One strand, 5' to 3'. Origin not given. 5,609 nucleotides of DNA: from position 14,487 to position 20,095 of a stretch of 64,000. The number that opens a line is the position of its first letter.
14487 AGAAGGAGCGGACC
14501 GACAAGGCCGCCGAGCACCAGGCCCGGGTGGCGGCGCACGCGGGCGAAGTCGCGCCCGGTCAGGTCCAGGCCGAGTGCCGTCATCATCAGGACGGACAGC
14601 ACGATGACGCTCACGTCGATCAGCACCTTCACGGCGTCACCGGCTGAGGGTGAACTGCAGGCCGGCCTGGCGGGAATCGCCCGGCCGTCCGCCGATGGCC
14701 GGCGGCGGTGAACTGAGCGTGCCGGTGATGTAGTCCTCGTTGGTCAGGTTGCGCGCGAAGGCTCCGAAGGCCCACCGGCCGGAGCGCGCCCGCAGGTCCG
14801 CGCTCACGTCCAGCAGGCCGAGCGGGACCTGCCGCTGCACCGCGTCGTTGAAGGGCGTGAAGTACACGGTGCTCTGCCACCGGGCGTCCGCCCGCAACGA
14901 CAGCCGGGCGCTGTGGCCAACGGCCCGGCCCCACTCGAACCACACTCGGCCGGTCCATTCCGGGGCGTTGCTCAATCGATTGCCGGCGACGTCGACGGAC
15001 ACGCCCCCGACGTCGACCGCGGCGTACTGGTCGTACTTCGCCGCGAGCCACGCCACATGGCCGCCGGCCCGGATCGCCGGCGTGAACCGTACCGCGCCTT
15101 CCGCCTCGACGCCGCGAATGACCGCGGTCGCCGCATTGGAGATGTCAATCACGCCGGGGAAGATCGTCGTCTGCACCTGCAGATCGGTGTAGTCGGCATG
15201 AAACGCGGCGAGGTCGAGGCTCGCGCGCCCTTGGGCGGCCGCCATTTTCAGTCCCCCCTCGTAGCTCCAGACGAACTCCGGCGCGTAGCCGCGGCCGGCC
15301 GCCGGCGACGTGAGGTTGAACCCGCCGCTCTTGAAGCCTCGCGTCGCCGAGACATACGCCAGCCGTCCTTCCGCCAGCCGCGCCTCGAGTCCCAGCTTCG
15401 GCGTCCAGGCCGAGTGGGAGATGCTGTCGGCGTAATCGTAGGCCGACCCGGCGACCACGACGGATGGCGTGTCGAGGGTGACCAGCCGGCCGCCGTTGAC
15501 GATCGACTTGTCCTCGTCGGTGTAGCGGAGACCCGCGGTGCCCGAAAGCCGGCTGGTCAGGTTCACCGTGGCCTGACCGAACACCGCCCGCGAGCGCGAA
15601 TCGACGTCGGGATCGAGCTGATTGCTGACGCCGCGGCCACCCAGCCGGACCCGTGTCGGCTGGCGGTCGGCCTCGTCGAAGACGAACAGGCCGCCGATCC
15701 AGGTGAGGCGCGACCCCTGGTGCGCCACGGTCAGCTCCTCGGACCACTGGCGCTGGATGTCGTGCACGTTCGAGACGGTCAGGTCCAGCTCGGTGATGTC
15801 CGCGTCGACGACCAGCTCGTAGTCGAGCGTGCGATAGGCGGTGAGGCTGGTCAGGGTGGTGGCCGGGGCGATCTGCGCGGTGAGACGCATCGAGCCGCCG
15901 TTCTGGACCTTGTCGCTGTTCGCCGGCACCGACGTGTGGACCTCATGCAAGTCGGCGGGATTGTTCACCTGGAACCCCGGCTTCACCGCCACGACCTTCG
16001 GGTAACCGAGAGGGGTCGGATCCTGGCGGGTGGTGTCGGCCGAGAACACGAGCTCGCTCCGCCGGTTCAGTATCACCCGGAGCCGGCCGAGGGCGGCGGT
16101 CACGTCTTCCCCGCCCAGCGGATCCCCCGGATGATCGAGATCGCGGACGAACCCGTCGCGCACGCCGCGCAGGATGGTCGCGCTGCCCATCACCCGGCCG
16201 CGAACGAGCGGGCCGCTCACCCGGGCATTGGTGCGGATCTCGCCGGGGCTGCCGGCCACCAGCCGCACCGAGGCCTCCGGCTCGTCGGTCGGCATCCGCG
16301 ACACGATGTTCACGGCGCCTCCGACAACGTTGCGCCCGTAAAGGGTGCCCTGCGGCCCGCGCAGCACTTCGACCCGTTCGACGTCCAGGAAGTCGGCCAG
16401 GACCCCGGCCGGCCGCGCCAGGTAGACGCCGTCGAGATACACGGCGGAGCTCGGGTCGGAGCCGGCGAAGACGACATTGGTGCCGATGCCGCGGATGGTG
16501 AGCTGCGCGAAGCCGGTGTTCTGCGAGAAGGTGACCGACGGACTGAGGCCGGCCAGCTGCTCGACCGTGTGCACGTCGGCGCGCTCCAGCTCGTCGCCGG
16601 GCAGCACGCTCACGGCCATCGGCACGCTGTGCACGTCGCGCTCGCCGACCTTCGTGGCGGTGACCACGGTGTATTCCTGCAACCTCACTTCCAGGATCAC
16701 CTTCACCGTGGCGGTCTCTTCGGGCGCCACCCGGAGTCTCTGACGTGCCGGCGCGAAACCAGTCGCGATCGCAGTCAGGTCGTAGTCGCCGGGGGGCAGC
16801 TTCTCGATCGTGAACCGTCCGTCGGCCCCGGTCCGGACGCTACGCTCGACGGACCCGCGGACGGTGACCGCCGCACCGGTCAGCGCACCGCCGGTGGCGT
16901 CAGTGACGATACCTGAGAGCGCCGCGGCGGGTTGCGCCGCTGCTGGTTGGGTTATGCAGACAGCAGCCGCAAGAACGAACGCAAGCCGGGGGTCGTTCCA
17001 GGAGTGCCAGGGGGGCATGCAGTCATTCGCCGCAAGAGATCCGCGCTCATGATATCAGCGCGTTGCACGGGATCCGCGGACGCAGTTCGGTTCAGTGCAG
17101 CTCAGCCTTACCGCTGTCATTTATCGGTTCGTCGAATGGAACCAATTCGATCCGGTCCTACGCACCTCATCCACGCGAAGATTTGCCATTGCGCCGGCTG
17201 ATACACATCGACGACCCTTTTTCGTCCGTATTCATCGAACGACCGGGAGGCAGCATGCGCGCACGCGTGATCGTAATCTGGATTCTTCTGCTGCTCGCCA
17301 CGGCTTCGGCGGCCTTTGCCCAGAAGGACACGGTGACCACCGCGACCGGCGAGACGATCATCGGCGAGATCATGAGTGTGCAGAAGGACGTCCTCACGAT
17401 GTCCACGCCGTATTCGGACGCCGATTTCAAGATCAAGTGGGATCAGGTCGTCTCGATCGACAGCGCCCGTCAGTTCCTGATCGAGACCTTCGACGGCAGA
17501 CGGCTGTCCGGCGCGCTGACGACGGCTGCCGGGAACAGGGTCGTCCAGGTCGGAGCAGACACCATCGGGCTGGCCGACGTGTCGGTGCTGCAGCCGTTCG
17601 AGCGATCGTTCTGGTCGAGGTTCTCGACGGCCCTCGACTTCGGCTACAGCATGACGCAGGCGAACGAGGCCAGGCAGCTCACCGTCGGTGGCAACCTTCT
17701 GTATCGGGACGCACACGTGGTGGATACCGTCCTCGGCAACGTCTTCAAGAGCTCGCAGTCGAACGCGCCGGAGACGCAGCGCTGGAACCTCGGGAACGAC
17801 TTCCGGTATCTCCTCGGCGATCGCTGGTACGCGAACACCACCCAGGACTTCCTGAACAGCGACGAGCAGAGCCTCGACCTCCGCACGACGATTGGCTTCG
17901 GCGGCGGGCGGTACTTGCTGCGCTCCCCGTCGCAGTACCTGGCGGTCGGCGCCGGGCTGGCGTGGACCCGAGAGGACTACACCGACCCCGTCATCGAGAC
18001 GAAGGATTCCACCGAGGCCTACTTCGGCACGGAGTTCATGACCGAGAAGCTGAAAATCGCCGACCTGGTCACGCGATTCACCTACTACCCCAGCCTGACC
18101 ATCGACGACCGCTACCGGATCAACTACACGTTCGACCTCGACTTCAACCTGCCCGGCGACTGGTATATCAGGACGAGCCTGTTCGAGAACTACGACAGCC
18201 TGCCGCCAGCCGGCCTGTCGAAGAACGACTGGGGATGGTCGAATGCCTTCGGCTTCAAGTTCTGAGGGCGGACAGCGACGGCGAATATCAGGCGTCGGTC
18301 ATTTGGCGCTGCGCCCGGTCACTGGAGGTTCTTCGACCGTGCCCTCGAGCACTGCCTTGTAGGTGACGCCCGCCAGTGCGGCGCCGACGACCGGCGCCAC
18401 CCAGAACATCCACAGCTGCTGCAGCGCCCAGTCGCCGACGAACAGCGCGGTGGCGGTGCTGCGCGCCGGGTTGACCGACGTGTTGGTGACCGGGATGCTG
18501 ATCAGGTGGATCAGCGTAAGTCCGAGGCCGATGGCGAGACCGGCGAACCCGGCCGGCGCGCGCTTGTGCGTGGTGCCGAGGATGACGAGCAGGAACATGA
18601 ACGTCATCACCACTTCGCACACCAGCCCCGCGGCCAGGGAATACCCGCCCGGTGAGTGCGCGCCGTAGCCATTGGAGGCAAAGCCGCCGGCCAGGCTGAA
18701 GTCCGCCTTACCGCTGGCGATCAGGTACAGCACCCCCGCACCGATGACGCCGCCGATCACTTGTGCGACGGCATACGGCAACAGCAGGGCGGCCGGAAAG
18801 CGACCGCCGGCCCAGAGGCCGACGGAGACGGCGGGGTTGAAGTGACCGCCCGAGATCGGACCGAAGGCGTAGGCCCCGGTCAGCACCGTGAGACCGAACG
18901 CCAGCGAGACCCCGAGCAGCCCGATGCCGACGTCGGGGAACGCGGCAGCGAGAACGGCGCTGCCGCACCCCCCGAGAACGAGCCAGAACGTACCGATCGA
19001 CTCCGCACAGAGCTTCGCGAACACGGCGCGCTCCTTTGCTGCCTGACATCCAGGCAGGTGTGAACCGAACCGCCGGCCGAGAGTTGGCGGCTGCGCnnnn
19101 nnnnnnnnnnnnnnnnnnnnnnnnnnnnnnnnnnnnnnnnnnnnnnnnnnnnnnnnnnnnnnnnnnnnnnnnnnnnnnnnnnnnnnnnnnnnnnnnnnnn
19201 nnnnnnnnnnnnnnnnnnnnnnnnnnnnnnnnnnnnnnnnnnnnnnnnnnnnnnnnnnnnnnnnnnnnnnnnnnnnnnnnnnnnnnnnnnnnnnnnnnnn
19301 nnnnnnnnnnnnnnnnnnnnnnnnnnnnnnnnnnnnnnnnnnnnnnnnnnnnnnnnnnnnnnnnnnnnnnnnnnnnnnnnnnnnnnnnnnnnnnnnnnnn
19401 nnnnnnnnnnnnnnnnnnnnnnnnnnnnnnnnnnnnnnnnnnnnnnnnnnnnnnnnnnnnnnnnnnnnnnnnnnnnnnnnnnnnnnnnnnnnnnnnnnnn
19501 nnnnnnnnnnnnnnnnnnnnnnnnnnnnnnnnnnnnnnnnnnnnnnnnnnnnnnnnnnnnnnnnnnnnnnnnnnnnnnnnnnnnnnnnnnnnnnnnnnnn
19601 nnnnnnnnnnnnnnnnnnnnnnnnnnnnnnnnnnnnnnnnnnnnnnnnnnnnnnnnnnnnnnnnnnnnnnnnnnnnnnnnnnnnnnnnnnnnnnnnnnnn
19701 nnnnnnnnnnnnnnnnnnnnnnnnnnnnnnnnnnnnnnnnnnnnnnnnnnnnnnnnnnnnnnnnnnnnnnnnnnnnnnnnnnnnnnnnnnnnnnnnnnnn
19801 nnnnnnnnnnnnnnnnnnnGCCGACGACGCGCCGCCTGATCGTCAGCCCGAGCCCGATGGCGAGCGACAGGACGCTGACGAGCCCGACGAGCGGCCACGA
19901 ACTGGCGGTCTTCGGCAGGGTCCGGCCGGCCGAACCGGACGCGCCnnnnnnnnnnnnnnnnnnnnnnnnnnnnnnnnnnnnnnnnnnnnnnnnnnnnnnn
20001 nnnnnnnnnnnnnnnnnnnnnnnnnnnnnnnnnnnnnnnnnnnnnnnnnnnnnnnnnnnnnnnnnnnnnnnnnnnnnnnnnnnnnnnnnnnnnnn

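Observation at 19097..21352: Gram-negative-type sortase translationally coupled to an LPKTAS cargo, followed by a signal-less paralogue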

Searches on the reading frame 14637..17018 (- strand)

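Call 60: search_protein_families(library=pfam, proteins=[window:14637-17018:-], max_evalue=0.001)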
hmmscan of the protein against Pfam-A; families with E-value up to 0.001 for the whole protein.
window:14637-17018:- (793 aa): 6 families
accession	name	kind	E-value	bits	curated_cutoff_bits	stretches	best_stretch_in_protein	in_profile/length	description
PF00593.30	TonB_dep_Rec_b-barrel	-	1.7e-37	130.8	27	1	388-758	79-436/436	TonB dependent receptor-like, beta-barrel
PF07715.20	Plug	-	3.4e-18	66.5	23.9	1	130-235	3-107/107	TonB-dependent Receptor Plug Domain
PF13620.12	CarboxypepD_reg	-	4.2e-18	65.9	32.3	1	34-109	2-81/82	Carboxypeptidase regulatory-like domain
PF13715.12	CarbopepD_reg_2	-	6.5e-10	39.3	32.2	1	34-112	1-79/88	CarboxypepD_reg-like domain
PF14686.12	fn3_3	-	0.0001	22.5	24.4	1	61-104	29-74/75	Polysaccharide lyase family 4, domain II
PF09430.16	EMC7_beta-sandw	-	0.00056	20.5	26.6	0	48-134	9-94/122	ER membrane protein complex subunit 7, beta-sandwich domain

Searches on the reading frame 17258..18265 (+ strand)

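Call 60: search_protein_families(library=pfam, proteins=[window:17258-18265:+], max_evalue=0.001)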
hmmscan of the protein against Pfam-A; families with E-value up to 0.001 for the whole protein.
window:17258-18265:+ (335 aa): 1 family
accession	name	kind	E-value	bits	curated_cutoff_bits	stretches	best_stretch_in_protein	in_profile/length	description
PF04338.18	DUF481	-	4.1e-19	69.9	21.1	1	127-335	2-210/210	Protein of unknown function, DUF481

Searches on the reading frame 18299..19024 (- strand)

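Call 60: search_protein_families(library=pfam, proteins=[window:18299-19024:-], max_evalue=0.001)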
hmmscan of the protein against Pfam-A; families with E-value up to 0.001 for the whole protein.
window:18299-19024:- (241 aa): 1 family
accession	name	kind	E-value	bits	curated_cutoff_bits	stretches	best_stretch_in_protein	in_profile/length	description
PF00230.25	MIP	-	8.3e-47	160.2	25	1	4-222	10-222/222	Major intrinsic protein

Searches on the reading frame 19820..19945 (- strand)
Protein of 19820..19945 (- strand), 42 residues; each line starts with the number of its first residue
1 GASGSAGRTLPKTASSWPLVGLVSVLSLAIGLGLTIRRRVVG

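Call 74: search_protein_families(library=ncbifam, proteins=[window:19820-19945:-], max_evalue=0.01)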
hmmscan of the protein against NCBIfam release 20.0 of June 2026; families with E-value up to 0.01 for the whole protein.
seq(42 aa): 1 family
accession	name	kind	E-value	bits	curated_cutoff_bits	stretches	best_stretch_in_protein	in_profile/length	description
TIGR01167.1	LPXTG_anchor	domain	0.0047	17.5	15.9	1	9-39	1-31/34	LPXTG cell wall anchor domain-containing protein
